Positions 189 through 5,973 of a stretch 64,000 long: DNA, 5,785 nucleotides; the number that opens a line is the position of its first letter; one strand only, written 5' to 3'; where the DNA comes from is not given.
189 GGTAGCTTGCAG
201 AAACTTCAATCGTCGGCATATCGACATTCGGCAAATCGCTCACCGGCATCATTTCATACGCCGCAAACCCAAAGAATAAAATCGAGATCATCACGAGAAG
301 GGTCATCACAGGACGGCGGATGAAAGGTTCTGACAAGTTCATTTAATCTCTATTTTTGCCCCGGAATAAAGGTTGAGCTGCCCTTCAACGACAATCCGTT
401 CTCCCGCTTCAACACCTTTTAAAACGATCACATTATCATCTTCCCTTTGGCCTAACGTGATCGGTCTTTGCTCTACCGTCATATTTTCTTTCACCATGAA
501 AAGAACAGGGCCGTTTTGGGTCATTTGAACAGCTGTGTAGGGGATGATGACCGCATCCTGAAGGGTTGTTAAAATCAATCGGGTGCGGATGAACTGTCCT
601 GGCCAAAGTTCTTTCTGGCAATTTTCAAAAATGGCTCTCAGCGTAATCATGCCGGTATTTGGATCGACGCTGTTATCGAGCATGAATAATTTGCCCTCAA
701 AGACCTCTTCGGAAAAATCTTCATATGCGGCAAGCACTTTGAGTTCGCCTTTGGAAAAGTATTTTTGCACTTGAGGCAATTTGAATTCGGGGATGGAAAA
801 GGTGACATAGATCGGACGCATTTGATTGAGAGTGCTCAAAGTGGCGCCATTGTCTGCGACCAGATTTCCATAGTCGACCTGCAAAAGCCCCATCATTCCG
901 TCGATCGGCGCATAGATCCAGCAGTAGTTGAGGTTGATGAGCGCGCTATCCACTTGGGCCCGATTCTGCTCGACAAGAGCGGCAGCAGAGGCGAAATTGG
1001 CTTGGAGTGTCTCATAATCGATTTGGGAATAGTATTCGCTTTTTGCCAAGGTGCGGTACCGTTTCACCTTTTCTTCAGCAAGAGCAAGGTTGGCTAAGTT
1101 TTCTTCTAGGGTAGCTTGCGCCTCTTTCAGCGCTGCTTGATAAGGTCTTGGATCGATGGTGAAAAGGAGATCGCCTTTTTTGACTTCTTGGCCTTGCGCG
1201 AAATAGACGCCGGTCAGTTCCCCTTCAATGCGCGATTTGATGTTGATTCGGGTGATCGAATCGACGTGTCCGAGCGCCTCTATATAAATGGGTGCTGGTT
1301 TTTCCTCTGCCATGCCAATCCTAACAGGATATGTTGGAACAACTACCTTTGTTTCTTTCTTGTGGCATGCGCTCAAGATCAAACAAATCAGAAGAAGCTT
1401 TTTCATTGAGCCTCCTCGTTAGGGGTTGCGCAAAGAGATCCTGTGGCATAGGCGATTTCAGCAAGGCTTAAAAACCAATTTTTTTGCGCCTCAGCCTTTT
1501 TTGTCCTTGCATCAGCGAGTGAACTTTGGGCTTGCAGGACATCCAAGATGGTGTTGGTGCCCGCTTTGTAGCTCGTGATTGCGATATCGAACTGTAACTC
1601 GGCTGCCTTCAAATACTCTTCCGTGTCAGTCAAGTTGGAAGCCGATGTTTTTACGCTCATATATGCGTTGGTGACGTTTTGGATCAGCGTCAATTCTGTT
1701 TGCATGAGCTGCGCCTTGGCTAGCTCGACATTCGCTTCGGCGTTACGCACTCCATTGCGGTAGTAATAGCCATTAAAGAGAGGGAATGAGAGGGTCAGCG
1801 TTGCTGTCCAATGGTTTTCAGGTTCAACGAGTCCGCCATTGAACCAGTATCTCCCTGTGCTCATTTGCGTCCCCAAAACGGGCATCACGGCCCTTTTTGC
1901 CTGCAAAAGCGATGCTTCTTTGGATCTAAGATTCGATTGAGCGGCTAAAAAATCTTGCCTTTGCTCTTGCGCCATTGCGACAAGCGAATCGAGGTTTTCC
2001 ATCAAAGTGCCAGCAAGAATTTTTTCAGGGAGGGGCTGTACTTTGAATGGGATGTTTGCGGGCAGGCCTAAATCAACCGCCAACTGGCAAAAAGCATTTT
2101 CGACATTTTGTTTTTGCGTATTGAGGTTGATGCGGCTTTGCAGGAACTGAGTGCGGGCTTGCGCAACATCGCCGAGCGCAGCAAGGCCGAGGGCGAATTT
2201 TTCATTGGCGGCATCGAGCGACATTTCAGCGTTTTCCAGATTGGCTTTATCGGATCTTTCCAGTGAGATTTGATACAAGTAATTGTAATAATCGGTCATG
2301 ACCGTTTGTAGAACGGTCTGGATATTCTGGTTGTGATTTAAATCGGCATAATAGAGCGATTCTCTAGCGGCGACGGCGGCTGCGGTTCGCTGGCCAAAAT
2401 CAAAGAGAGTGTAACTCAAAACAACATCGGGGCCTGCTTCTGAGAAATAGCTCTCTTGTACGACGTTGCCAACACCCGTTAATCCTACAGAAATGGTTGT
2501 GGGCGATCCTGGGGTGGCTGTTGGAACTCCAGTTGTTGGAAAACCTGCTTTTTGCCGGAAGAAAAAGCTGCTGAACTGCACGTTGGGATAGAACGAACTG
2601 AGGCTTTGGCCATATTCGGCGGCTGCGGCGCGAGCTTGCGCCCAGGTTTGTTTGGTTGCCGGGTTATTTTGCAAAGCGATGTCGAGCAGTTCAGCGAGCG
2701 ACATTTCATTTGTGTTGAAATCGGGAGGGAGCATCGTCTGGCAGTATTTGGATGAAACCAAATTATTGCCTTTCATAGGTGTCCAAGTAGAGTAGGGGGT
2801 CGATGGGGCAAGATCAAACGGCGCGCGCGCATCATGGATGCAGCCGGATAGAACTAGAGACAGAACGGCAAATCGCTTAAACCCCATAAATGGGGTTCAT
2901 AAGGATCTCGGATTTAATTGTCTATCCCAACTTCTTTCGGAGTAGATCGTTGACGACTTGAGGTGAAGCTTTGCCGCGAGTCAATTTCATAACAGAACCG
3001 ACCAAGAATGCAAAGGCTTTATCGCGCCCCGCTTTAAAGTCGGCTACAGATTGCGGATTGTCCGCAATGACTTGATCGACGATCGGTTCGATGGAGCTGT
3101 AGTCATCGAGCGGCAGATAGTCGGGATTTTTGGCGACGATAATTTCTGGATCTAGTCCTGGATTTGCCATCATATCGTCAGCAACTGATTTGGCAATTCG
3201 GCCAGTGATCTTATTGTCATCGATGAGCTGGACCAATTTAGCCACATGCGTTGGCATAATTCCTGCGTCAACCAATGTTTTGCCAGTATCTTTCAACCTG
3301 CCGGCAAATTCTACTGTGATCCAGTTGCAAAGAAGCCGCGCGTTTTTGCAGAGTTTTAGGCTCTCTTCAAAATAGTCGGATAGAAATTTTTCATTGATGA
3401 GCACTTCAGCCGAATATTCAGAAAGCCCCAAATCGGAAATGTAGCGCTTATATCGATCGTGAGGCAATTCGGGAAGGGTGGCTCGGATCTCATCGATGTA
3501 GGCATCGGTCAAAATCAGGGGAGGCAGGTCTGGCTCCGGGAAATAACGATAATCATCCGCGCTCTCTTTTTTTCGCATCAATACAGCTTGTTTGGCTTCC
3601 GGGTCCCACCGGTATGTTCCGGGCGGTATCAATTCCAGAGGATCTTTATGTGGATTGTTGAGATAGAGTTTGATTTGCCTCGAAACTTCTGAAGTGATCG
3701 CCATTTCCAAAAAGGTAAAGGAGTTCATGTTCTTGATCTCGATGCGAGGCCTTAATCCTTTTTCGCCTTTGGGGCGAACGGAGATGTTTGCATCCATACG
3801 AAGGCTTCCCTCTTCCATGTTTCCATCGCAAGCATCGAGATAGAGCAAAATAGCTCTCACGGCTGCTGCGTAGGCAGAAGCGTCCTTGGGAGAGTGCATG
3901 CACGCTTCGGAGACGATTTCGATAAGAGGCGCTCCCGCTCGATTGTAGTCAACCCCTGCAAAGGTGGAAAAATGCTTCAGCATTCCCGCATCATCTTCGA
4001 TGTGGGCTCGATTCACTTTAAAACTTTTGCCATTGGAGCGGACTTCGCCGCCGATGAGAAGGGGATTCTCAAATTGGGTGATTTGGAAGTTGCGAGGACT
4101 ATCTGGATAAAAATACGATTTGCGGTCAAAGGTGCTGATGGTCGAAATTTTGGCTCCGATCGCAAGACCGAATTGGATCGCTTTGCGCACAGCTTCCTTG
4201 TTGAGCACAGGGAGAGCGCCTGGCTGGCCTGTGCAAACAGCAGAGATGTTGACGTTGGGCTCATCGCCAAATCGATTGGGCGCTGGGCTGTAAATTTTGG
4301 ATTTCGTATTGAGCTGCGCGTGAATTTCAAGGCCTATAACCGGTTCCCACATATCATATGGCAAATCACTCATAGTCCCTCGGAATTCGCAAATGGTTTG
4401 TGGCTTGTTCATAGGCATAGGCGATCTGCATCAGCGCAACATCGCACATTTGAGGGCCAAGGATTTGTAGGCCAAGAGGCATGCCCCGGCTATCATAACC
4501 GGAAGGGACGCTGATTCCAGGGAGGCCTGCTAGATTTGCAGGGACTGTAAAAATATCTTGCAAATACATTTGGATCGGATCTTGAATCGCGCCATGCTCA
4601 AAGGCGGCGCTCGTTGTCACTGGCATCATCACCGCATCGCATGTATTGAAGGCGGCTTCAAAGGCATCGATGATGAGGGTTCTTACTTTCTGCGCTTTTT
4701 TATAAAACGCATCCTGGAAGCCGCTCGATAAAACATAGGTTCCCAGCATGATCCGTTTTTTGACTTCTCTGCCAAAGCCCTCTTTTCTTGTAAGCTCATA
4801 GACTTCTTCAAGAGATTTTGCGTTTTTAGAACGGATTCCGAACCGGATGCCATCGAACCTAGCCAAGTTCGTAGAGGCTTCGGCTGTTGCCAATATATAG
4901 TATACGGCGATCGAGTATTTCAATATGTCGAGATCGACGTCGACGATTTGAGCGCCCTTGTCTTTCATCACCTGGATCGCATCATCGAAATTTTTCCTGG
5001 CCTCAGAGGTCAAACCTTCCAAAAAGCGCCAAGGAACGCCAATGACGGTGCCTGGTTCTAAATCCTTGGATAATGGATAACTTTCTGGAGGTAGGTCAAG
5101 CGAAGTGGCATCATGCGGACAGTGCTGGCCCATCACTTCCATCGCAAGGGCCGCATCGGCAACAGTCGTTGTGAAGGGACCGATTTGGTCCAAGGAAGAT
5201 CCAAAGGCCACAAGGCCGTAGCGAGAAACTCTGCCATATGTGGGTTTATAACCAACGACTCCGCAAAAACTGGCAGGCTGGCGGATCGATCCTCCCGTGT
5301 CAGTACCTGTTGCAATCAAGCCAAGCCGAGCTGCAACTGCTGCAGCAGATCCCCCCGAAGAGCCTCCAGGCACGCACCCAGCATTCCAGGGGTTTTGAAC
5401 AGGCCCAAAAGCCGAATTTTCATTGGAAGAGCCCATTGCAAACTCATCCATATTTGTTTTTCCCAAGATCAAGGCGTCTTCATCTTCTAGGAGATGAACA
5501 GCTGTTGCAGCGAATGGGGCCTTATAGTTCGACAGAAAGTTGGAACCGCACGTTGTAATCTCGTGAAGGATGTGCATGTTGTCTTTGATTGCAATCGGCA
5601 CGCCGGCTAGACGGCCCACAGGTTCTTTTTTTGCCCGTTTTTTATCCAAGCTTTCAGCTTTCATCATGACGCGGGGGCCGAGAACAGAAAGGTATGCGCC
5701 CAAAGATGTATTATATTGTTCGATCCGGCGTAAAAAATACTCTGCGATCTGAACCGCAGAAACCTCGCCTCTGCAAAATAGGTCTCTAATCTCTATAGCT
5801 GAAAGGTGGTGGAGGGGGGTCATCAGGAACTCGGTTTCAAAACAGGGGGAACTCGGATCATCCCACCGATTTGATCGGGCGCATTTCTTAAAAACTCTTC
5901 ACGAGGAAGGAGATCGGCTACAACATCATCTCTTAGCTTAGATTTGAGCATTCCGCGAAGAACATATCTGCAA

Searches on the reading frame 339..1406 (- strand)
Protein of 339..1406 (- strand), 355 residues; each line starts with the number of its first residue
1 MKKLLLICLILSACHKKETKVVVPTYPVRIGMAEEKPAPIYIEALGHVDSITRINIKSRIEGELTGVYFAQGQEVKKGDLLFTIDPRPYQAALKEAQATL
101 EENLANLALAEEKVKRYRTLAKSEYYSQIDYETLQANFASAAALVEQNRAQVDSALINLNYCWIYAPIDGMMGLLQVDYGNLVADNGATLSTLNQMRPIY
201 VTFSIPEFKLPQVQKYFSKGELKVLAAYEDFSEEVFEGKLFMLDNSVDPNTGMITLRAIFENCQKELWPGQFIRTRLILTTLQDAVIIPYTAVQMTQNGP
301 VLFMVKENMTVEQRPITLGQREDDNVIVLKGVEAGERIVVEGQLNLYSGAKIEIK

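Call 67: search_protein_families(library=pfam, proteins=[window:339-1406:-], max_evalue=0.001)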
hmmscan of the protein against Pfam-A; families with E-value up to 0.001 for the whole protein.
window:339-1406:- (355 aa): 3 families
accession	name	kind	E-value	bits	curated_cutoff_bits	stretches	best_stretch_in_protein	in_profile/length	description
PF16576.10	HlyD_D23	-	5.6e-15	55.6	30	1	49-272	15-213/214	Barrel-sandwich domain of CusB or HlyD membrane-fusion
PF13533.13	Biotin_lipoyl_2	-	3.9e-08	33.4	29.8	1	54-85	1-32/32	Biotin-lipoyl like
PF13437.12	HlyD_3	-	1.1e-07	33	22.2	1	164-263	2-96/106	HlyD family secretion protein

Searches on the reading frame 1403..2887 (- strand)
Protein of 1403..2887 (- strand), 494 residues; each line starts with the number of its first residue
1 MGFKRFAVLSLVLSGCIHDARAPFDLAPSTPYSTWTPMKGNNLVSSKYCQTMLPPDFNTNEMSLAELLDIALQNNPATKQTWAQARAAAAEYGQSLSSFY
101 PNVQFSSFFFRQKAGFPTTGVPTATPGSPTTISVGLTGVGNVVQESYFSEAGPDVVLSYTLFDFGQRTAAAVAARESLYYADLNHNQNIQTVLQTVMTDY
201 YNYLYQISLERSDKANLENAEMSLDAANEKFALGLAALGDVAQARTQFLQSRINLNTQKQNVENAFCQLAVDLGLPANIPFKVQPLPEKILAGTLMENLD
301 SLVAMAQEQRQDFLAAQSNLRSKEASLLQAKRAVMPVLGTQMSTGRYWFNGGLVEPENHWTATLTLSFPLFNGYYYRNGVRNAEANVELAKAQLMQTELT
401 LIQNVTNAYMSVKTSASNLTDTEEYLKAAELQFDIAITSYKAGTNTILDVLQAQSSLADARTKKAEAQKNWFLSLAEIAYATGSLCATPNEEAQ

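Call 67: search_protein_families(library=pfam, proteins=[window:1403-2887:-], max_evalue=0.001)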
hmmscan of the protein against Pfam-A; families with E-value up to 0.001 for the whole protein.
window:1403-2887:- (494 aa): 1 family
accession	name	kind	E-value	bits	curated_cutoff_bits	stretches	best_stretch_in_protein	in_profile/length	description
PF02321.23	OEP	-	8.4e-59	199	22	2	299-483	1-187/187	Outer membrane efflux protein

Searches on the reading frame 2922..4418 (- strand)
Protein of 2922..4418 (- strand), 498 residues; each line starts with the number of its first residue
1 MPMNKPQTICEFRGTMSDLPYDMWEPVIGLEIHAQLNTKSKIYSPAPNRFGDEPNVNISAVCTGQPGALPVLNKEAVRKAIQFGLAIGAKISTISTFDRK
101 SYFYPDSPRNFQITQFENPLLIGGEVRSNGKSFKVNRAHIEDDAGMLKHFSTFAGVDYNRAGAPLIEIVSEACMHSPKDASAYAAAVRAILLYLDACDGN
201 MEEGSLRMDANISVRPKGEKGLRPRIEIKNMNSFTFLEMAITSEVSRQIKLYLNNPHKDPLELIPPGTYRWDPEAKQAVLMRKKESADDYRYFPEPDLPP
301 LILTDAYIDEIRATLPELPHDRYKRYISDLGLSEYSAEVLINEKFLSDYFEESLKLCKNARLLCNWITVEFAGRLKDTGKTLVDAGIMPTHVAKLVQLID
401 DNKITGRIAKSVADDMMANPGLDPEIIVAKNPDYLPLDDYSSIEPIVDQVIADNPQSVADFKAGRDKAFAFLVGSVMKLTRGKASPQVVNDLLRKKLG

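Call 67: search_protein_families(library=pfam, proteins=[window:2922-4418:-], max_evalue=0.001)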
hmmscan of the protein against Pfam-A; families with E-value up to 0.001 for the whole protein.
window:2922-4418:- (498 aa): 2 families
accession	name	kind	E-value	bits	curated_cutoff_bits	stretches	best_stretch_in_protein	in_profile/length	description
PF02934.20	GatB_N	-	2e-102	342.5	23.4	1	27-308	2-276/277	GatB/GatE catalytic domain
PF02637.23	GatB_Yqey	-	7e-44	149.7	27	1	348-497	1-148/148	GatB domain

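Call 76: find_homologous_proteins(query=window:2922-4418:-, max_evalue=1e-50)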
Query window:2922-4418:- (498 aa): 7998 proteins with E <= 1e-50 among 8000 candidates; the best 120 are listed.
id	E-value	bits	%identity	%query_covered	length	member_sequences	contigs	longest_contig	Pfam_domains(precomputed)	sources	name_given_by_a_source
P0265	0.0e+0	1096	100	97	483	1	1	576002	PF02637.24,PF02934.21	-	-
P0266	0.0e+0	1029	93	97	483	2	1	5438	PF02637.24,PF02934.21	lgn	-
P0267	1.5e-293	992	86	99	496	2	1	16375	PF02637.24,PF02934.21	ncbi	-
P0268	2.5e-292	988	86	99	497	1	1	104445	PF02637.24,PF02934.21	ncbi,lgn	-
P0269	4.8e-291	984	89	95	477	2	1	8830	PF02637.24,PF02934.21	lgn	-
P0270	1.7e-285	965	86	97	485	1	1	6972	PF02637.24,PF02934.21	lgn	-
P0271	7.6e-284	960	86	97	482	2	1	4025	PF02637.24,PF02934.21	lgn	-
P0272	8.2e-282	953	84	97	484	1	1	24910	PF02637.24,PF02934.21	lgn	-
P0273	7.3e-281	950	83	97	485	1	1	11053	PF02637.24,PF02934.21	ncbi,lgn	-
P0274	9.1e-281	950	84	97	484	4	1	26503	PF02637.24,PF02934.21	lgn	-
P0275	8.9e-279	943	84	97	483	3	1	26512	PF02637.24,PF02934.21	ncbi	-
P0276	2.3e-278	942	83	97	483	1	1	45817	PF02637.24,PF02934.21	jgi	jgi:aspartyl-tRNA(Asn)/glutamyl-tRNA(Gln) amidotransferase subunit B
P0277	2.8e-278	942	83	97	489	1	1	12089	PF02637.24,PF02934.21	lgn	-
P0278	5.0e-278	941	83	97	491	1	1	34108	PF02637.24,PF02934.21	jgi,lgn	-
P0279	1.8e-277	939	83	97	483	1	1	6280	PF02637.24,PF02934.21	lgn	-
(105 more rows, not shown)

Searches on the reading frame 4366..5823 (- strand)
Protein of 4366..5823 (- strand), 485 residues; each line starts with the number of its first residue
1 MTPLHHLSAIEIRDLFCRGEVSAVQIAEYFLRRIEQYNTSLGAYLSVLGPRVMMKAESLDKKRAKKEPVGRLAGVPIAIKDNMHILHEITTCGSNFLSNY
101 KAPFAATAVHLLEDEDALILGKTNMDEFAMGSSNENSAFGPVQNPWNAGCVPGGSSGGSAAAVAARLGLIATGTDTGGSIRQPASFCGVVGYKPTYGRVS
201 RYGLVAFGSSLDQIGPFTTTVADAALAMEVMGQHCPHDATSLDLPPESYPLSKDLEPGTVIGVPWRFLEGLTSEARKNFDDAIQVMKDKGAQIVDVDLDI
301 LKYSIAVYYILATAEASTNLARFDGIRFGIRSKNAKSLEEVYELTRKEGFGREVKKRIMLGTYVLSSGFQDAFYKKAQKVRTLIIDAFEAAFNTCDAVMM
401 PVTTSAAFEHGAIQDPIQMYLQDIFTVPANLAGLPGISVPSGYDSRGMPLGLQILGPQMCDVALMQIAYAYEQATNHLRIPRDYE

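Call 67: search_protein_families(library=pfam, proteins=[window:4366-5823:-], max_evalue=0.001)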
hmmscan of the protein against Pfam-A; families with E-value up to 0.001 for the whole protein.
window:4366-5823:- (485 aa): 1 family
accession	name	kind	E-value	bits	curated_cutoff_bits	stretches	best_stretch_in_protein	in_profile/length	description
PF01425.27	Amidase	-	5.3e-146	487.6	27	1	26-464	2-444/445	Amidase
